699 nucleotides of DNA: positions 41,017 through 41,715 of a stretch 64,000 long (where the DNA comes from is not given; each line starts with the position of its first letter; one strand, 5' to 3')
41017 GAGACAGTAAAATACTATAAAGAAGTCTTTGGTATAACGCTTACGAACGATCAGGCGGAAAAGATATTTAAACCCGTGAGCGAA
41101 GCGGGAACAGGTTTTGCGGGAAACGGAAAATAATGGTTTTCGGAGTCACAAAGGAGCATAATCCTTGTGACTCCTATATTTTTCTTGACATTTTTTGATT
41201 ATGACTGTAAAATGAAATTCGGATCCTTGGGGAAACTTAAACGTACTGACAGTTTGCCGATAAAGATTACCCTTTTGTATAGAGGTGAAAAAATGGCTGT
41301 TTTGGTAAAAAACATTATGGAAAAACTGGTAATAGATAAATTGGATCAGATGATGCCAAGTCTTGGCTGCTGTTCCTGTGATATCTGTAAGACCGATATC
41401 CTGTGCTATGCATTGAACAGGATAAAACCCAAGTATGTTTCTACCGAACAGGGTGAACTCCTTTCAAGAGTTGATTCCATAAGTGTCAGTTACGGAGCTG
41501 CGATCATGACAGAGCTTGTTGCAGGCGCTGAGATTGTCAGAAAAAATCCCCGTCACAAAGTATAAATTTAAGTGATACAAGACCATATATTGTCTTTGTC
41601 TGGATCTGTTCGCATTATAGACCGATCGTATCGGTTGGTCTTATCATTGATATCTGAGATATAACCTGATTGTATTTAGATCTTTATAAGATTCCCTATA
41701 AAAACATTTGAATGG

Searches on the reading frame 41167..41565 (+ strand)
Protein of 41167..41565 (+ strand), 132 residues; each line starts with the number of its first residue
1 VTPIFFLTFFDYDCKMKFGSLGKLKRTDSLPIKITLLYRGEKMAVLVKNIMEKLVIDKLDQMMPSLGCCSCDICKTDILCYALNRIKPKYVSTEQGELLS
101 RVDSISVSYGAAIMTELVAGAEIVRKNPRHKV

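Call 91: search_protein_families(library=pfam, proteins=[window:41167-41565:+], max_evalue=0.00001)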
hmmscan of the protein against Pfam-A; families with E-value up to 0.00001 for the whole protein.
window:41167-41565:+ (132 aa): 1 family
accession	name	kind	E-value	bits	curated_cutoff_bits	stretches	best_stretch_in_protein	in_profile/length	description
PF10719.14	ComFB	-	7.2e-21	74.5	25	1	48-128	1-83/83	Late competence development protein ComFB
